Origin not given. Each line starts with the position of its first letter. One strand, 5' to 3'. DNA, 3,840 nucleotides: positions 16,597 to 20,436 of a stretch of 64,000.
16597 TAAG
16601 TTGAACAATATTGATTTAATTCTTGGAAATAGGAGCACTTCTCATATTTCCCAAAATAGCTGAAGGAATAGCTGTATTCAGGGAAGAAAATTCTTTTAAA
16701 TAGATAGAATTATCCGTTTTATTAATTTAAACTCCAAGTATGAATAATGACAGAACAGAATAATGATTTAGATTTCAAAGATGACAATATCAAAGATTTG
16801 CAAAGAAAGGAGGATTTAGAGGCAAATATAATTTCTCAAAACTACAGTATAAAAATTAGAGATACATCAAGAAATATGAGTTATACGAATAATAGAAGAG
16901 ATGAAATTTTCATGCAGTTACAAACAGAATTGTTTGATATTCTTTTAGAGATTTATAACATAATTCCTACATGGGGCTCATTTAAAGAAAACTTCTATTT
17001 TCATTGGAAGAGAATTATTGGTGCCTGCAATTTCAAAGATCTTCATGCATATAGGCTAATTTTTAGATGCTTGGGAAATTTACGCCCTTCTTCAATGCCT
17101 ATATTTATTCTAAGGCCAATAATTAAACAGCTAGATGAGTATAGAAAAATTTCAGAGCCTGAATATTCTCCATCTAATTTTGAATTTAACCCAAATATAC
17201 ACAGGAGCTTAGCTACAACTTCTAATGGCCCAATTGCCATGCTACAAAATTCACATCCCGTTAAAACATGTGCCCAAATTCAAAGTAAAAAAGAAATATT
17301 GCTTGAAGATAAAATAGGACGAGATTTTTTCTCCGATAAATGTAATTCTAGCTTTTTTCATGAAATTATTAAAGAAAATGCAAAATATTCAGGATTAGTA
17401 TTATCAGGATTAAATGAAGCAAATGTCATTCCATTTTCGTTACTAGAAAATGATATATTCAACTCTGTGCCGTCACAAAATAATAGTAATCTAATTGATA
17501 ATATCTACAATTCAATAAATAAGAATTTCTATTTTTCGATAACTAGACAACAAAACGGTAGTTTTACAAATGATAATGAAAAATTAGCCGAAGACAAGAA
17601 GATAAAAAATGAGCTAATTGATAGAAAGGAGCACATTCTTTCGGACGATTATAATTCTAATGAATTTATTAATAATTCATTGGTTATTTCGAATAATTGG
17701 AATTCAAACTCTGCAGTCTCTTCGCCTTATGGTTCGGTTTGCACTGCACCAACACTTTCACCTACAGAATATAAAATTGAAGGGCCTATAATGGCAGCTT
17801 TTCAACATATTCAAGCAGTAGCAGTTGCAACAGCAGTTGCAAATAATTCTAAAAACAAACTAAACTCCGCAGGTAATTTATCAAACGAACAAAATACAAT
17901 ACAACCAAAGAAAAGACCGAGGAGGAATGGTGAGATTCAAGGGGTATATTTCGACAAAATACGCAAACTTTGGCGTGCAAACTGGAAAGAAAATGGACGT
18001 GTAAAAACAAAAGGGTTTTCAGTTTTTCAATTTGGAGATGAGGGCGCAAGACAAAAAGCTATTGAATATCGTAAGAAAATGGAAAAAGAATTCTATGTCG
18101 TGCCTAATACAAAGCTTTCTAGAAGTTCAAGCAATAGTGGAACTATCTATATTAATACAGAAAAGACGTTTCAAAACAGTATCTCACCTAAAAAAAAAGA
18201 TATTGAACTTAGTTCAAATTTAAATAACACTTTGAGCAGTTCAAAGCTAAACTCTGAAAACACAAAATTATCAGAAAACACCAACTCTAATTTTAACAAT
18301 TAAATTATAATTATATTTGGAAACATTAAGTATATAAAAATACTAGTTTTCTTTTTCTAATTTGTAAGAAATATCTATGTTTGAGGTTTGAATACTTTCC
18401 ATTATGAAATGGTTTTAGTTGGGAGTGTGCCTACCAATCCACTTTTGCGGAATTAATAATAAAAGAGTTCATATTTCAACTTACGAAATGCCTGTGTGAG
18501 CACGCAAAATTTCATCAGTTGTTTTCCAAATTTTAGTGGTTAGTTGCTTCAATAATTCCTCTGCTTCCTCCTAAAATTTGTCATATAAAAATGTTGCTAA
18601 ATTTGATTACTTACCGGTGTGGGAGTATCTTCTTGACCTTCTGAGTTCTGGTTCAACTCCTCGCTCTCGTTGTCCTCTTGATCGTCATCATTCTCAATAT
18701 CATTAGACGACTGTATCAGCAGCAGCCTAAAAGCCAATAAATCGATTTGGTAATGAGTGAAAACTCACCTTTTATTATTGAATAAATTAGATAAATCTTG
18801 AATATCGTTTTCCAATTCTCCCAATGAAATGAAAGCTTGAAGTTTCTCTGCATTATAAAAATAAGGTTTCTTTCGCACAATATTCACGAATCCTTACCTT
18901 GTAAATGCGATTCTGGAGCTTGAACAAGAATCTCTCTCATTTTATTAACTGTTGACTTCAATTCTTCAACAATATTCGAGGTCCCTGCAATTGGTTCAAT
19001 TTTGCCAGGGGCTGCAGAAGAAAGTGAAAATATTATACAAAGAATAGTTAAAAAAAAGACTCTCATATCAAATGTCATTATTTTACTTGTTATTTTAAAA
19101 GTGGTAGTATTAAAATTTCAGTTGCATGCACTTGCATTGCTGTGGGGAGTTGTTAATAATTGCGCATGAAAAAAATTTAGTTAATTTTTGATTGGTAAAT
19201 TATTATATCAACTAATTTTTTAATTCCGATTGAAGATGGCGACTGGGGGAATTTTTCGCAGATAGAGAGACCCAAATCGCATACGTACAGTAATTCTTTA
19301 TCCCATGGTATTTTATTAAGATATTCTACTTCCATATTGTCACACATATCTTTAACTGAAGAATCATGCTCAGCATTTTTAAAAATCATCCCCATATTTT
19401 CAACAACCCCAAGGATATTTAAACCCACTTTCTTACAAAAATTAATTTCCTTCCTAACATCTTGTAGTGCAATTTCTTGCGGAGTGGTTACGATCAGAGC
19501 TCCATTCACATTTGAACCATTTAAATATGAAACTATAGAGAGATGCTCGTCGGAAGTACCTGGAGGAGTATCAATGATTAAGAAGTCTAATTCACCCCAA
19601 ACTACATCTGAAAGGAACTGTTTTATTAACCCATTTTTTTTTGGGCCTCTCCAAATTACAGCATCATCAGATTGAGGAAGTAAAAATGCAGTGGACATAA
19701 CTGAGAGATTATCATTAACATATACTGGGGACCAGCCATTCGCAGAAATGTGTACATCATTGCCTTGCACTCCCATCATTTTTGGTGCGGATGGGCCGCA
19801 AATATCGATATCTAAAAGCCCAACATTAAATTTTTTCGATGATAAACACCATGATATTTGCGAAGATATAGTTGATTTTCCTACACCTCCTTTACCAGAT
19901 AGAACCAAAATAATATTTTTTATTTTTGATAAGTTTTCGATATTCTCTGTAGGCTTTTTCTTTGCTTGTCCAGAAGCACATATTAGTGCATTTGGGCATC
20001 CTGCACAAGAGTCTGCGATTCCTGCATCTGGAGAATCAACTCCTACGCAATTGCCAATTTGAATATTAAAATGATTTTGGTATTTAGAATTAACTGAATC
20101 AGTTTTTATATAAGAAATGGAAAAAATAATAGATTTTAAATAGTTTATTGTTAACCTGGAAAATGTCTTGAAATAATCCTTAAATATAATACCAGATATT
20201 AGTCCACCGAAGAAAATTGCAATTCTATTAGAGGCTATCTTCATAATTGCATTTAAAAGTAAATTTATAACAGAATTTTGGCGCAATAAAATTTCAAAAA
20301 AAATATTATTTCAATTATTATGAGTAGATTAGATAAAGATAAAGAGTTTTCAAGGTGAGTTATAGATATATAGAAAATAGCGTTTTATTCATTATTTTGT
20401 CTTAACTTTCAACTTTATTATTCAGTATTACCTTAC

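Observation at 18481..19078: Intron-dense micro-gene: a four-exon secreted acidic protein invisible to ORF scanning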

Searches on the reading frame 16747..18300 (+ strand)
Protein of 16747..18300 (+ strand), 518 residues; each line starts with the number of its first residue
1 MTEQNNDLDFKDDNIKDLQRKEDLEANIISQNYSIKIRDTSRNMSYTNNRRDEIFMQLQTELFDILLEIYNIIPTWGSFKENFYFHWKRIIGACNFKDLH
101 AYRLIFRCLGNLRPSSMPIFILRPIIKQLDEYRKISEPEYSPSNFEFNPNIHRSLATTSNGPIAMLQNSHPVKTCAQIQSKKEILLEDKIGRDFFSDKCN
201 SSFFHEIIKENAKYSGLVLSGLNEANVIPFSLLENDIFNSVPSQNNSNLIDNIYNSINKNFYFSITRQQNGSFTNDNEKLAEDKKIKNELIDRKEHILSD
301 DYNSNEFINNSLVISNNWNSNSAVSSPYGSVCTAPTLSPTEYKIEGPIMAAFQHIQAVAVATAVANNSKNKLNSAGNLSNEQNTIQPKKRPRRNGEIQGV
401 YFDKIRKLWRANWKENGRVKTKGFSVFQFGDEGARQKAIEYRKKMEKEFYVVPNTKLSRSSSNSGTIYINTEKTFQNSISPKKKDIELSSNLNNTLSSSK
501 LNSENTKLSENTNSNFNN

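Call 4: list_cluster_members(proteins=[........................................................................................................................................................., window:18887-19078:-, window:16747-18300:+, window:19180-20286:-])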
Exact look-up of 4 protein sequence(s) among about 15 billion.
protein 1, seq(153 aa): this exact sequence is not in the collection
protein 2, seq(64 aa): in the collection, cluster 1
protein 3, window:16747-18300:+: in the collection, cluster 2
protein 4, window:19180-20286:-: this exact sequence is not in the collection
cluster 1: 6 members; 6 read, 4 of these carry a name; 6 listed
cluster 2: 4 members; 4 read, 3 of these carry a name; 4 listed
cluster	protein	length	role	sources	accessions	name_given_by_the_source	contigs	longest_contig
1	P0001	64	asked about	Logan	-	-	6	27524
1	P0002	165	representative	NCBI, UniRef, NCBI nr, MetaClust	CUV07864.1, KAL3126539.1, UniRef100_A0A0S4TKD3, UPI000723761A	unnamed protein product [Cryptosporidium hominis] | Uncharacterized protein n=2 Tax=Cryptosporidium hominis TaxID=237895 ... | status=active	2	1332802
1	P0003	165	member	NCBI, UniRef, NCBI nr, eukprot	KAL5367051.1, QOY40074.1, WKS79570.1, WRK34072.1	hypothetical protein CPHLJ_8g3135 [Cryptosporidium parvum] | Secreted protein n=1 Tax=Cryptosporidium parvum TaxID=5807 RepID=A0A7S7RER2_CRYPV | Uncharacterized protein CPATCC_0003300 [Cryptosporidium parvum]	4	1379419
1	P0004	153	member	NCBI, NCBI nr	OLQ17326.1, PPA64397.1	hypothetical protein ChUKH1_06870 [Cryptosporidium hominis] | hypothetical protein ChTU502y2012_405g0045 [Cryptosporidium hominis]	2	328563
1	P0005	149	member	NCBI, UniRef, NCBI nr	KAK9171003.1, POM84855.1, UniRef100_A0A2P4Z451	hypothetical protein CmeUKMEL1_14480 [Cryptosporidium meleagridis] | Integral membrane protein n=1 Tax=Cryptosporidium meleagridis TaxID=93969 ...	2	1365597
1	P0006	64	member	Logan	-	-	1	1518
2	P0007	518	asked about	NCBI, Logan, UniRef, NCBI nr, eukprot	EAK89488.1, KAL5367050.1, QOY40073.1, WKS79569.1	apicomplexan specific protein [Cryptosporidium parvum Iowa II] | Apicomplexan specific protein n=2 Tax=Cryptosporidium parvum TaxID=5807 RepID=Q5CVQ9_CRYPI | QOY40073.1 hypothetical protein CPATCC_004150 [Cryptosporidium parvum]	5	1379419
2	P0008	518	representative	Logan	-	-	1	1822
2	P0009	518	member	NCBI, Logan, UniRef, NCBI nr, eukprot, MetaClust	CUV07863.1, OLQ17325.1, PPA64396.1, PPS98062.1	unnamed protein product [Cryptosporidium hominis] | AP2/ERF domain containing protein n=1 Tax=Cryptosporidium hominis TaxID=237895 ... | hypothetical protein [Cryptosporidium hominis TU502]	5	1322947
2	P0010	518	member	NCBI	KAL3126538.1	apicomplexan specific protein [Cryptosporidium hominis]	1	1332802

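Call 8: search_protein_families(library=pfam, proteins=[P0003, window:16747-18300:+], max_evalue=1)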
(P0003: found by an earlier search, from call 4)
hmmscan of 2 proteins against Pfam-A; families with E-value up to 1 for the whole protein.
P0003 (165 aa): 9 families
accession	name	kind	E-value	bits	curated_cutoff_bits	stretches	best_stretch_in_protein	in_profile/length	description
PF06729.17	CENP-R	-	0.004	17.5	27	1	26-64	93-131/138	Kinetochore component, CENP-R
PF20649.3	COG5_C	-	0.0099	16.3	24.7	1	41-146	19-102/186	Conserved oligomeric Golgi complex subunit 5, C-terminal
PF11744.14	ALMT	-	0.037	13.4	20.6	1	59-127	322-391/471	Aluminium activated malate transporter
PF14851.11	FAM176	-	0.038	14.2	31.5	1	84-148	57-120/152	FAM176 family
PF18055.7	RPN6_N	-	0.047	14.5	26.5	1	40-91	9-66/117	26S proteasome regulatory subunit RPN6 N-terminal domain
PF19579.4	FtsL_2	-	0.1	13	24.6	1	7-65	21-81/100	Bacteriodetes cell division protein (FtsL-like)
PF25767.1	ARM_TBCD_2nd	-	0.11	12.3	29.7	1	94-161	42-110/245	Tubulin-specific chaperone D-like, ARM repeats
PF20512.3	PMI_typeI_hel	-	0.14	13.1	23.4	1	106-147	5-42/88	Phosphomannose isomerase type I, helical insertion domain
PF06451.17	Moricin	-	0.23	11.7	27.6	1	7-28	6-27/62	Moricin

window:16747-18300:+ (518 aa): 1 family
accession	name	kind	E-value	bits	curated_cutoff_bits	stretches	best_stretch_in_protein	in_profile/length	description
PF00847.26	AP2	-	1e-14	55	33.3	1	397-447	3-53/54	AP2 domain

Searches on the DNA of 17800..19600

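Call 67: search_rna_families(source=window, start=17800, end=19600, threshold=evalue, max_evalue=1)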
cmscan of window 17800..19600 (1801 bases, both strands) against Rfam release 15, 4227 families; matches with E-value up to 1: 1.
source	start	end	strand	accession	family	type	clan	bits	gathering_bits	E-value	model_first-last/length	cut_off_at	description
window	18164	18219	-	RF02843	RefA5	Gene; antisense;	-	21.7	91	0.21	1-68/68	no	Enterococcus sRNA A5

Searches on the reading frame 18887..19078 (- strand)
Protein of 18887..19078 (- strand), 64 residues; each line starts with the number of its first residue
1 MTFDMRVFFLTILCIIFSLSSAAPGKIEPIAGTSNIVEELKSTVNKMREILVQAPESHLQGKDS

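Call 8: search_protein_families(library=pfam, proteins=[P0003], max_evalue=1)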
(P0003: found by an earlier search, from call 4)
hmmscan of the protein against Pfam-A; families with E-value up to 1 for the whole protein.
P0003 (165 aa): 9 families
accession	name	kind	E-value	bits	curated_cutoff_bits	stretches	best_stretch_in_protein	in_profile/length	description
PF06729.17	CENP-R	-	0.004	17.5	27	1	26-64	93-131/138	Kinetochore component, CENP-R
PF20649.3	COG5_C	-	0.0099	16.3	24.7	1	41-146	19-102/186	Conserved oligomeric Golgi complex subunit 5, C-terminal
PF11744.14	ALMT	-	0.037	13.4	20.6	1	59-127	322-391/471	Aluminium activated malate transporter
PF14851.11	FAM176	-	0.038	14.2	31.5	1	84-148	57-120/152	FAM176 family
PF18055.7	RPN6_N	-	0.047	14.5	26.5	1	40-91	9-66/117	26S proteasome regulatory subunit RPN6 N-terminal domain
PF19579.4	FtsL_2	-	0.1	13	24.6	1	7-65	21-81/100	Bacteriodetes cell division protein (FtsL-like)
PF25767.1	ARM_TBCD_2nd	-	0.11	12.3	29.7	1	94-161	42-110/245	Tubulin-specific chaperone D-like, ARM repeats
PF20512.3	PMI_typeI_hel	-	0.14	13.1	23.4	1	106-147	5-42/88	Phosphomannose isomerase type I, helical insertion domain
PF06451.17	Moricin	-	0.23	11.7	27.6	1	7-28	6-27/62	Moricin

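Call 9: find_encoding_contigs(protein=P0001, flank=3000, max_places=10)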
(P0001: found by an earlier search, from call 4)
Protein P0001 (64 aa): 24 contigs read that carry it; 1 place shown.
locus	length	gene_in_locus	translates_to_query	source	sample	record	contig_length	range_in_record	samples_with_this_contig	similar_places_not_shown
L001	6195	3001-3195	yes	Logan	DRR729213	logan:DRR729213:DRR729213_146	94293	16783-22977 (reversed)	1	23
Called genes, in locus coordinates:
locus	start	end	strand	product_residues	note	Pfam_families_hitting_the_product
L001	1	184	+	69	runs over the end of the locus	-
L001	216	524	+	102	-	PF01981:PTH2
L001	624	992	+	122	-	PF08615:RNase_H2_suC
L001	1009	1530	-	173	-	PF08698:Fcf2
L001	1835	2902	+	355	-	PF25199:nSTAND_NTPase5 (faint), PF02374:ArsA_ATPase (faint), PF10609:ParA, PF13614:AAA_31, PF01656:CbiA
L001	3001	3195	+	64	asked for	-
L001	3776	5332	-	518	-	PF00847:AP2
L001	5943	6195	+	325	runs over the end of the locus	-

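Call 14: find_encoding_contigs(protein=P0005, flank=1500, max_places=1)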
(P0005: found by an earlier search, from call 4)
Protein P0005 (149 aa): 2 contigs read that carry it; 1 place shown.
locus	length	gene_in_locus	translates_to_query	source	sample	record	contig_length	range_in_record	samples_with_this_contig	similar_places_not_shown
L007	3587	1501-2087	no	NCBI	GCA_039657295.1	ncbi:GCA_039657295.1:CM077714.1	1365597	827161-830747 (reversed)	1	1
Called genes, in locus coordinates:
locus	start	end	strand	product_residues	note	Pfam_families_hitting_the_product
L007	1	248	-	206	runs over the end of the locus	PF08698:Fcf2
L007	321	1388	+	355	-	PF25199:nSTAND_NTPase5 (faint), PF02374:ArsA_ATPase (faint), PF10609:ParA, PF13614:AAA_31, PF01656:CbiA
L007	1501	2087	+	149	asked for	-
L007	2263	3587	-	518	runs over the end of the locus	PF00847:AP2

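Call 17: find_encoding_contigs(protein=P0002, flank=1500, max_places=1)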
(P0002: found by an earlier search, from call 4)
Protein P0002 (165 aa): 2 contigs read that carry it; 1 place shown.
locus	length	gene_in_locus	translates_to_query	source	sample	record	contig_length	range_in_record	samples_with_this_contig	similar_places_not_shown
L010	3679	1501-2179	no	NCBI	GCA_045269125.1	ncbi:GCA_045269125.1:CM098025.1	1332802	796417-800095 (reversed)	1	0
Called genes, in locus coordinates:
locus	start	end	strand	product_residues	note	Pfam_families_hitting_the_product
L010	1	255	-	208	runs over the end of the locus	PF08698:Fcf2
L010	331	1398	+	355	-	PF25199:nSTAND_NTPase5 (faint), PF02374:ArsA_ATPase (faint), PF10609:ParA, PF13614:AAA_31, PF01656:CbiA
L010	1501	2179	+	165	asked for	-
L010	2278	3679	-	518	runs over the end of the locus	PF00847:AP2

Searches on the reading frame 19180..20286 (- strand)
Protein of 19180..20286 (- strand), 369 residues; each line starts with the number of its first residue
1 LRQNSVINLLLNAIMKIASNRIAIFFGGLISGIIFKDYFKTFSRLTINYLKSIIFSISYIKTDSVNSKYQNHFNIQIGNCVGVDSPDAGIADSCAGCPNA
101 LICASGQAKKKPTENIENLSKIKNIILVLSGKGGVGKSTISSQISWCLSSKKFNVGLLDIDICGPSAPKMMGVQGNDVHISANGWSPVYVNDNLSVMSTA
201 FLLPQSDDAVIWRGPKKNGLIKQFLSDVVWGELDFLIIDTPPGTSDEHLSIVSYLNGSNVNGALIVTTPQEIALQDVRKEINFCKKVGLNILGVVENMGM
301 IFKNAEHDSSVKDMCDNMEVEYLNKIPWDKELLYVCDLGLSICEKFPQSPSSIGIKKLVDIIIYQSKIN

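Call 8: search_protein_families(library=pfam, proteins=[P0003, window:19180-20286:-], max_evalue=1)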
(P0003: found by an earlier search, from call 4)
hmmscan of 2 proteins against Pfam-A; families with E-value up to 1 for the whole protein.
P0003 (165 aa): 9 families
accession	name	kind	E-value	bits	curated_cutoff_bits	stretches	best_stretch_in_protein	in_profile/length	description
PF06729.17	CENP-R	-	0.004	17.5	27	1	26-64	93-131/138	Kinetochore component, CENP-R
PF20649.3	COG5_C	-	0.0099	16.3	24.7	1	41-146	19-102/186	Conserved oligomeric Golgi complex subunit 5, C-terminal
PF11744.14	ALMT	-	0.037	13.4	20.6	1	59-127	322-391/471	Aluminium activated malate transporter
PF14851.11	FAM176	-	0.038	14.2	31.5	1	84-148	57-120/152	FAM176 family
PF18055.7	RPN6_N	-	0.047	14.5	26.5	1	40-91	9-66/117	26S proteasome regulatory subunit RPN6 N-terminal domain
PF19579.4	FtsL_2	-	0.1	13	24.6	1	7-65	21-81/100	Bacteriodetes cell division protein (FtsL-like)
PF25767.1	ARM_TBCD_2nd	-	0.11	12.3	29.7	1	94-161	42-110/245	Tubulin-specific chaperone D-like, ARM repeats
PF20512.3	PMI_typeI_hel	-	0.14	13.1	23.4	1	106-147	5-42/88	Phosphomannose isomerase type I, helical insertion domain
PF06451.17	Moricin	-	0.23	11.7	27.6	1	7-28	6-27/62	Moricin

window:19180-20286:- (369 aa): 16 families
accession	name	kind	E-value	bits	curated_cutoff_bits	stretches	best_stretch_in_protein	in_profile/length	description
PF10609.15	ParA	-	2.6e-83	279.7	27.1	1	121-360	1-243/246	NUBPL iron-transfer P-loop NTPase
PF01656.29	CbiA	-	9.6e-11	42.2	25.4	1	126-332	1-115/125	CobQ/CobB/MinD/ParA nucleotide binding domain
PF13614.12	AAA_31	-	1e-09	39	27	1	124-287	2-167/177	AAA domain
PF25199.1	nSTAND_NTPase5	-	5e-06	26.8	34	1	117-159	34-77/145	Novel STAND NTPase 5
PF02374.21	ArsA_ATPase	-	6.6e-06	26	24.3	1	126-161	3-38/305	Anion-transporting ATPase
PF09140.17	MipZ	-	3.4e-05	23.7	20.7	1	125-244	2-110/262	ATPase MipZ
PF03193.22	RsgA_GTPase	-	0.01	16.1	30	1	111-145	92-127/174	RsgA GTPase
PF00931.28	NB-ARC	-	0.015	15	23.5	1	117-145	10-39/248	NB-ARC domain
PF20720.3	nSTAND3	-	0.024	14.8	27.2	1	123-155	16-48/155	Novel STAND NTPase 3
PF13500.12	AAA_26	-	0.066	13.5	27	1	264-332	132-194/198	AAA domain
PF13481.12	AAA_25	-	0.094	12.8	27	1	126-152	35-61/195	AAA domain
PF06564.18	CBP_BcsQ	-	0.1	12.6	21.3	1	126-188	3-61/234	Cellulose biosynthesis protein BcsQ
PF24883.2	NPHP3_N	-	0.13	12.9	24.8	1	124-151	22-49/164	Nephrocystin 3, N-terminal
PF01583.26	APS_kinase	-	0.14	12.6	21.1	1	125-162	3-40/152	Adenylylsulphate kinase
PF00448.28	SRP54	-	0.15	12.2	22.7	1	126-181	3-58/196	SRP54-type protein, GTPase domain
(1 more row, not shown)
